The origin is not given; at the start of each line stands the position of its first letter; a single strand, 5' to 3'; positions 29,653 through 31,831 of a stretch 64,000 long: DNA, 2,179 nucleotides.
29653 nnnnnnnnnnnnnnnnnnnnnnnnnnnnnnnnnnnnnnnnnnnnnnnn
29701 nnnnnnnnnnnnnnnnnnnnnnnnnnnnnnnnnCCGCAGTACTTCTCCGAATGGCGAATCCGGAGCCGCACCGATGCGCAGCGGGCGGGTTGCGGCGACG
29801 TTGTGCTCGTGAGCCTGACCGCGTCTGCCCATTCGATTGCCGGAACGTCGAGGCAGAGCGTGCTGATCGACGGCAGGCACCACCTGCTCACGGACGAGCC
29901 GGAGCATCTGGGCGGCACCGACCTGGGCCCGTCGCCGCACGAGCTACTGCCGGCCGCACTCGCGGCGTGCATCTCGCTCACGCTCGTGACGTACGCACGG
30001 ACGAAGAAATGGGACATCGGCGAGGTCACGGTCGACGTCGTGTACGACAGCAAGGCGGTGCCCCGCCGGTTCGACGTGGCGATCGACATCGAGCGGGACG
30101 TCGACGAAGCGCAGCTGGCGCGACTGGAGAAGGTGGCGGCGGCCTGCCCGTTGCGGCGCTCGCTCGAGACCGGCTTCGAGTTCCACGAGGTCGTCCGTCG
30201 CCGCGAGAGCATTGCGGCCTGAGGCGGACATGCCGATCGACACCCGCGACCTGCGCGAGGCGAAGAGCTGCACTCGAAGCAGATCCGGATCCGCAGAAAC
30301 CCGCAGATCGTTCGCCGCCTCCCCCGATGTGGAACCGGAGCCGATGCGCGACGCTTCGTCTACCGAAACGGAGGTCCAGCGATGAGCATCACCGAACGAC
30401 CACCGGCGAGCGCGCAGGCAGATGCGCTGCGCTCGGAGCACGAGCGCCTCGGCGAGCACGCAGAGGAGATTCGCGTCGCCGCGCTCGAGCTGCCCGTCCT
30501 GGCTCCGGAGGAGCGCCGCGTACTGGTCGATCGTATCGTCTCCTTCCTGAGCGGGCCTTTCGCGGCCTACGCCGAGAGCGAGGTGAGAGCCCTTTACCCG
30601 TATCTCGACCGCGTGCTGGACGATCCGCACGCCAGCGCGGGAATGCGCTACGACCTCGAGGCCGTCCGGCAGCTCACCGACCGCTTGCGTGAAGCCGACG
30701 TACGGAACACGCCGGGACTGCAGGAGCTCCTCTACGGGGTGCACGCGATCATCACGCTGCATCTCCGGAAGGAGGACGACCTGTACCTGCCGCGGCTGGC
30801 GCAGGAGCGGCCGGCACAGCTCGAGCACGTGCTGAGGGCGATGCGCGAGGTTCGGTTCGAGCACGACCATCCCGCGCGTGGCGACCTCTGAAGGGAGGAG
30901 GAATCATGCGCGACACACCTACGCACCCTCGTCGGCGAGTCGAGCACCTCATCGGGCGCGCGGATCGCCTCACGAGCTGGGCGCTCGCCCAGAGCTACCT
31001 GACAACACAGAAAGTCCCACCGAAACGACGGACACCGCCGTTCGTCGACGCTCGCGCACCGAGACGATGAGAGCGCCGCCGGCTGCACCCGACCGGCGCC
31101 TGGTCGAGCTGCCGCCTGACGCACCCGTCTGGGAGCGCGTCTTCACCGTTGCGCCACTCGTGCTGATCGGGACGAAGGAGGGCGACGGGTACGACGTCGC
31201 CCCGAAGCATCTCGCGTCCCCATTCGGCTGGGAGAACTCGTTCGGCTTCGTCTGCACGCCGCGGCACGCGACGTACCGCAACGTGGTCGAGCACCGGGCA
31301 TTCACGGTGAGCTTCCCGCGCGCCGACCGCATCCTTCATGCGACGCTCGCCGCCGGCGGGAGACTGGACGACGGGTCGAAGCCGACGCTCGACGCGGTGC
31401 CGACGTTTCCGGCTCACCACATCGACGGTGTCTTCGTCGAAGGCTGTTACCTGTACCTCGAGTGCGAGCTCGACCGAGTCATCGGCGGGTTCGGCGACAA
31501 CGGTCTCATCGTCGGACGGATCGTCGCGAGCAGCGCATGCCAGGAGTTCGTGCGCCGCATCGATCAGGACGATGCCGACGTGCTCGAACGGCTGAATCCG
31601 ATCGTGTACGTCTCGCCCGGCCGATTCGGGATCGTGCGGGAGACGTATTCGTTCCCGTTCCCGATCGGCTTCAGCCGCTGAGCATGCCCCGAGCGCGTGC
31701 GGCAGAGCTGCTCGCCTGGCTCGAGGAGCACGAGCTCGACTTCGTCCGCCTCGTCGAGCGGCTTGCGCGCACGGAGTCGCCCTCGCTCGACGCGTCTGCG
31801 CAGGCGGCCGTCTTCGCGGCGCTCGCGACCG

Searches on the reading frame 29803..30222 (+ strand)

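Call 83: search_protein_families(library=pfam, proteins=[window:29803-30222:+], max_evalue=0.001)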
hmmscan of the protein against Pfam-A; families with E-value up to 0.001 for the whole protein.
window:29803-30222:+ (139 aa): 1 family
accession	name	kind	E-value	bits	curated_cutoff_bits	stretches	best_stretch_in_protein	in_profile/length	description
PF02566.24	OsmC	-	8.1e-14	52.3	27.5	1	38-125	1-95/100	OsmC-like protein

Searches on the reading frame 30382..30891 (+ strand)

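Call 83: search_protein_families(library=pfam, proteins=[window:30382-30891:+], max_evalue=0.001)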
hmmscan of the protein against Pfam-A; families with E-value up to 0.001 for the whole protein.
window:30382-30891:+ (169 aa): 1 family
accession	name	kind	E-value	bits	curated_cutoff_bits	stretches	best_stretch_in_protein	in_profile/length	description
PF01814.28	Hemerythrin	-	1.4e-07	32.5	25.3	1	14-139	4-127/127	Hemerythrin HHE cation binding domain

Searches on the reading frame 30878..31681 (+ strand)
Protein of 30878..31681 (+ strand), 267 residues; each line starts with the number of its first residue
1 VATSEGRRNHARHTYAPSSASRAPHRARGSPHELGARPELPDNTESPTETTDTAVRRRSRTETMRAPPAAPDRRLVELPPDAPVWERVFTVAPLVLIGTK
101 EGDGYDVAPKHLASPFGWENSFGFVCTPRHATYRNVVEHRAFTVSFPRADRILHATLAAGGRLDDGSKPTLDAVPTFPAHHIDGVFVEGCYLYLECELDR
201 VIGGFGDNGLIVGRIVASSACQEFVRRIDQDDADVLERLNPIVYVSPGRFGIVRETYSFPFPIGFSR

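Call 83: search_protein_families(library=pfam, proteins=[window:30878-31681:+], max_evalue=0.001)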
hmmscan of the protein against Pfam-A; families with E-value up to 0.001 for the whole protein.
window:30878-31681:+ (267 aa): 1 family
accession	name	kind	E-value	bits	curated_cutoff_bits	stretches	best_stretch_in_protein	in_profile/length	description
PF01613.24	Flavin_Reduct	-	3e-11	44.1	27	1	92-219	6-132/153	Flavin reductase like domain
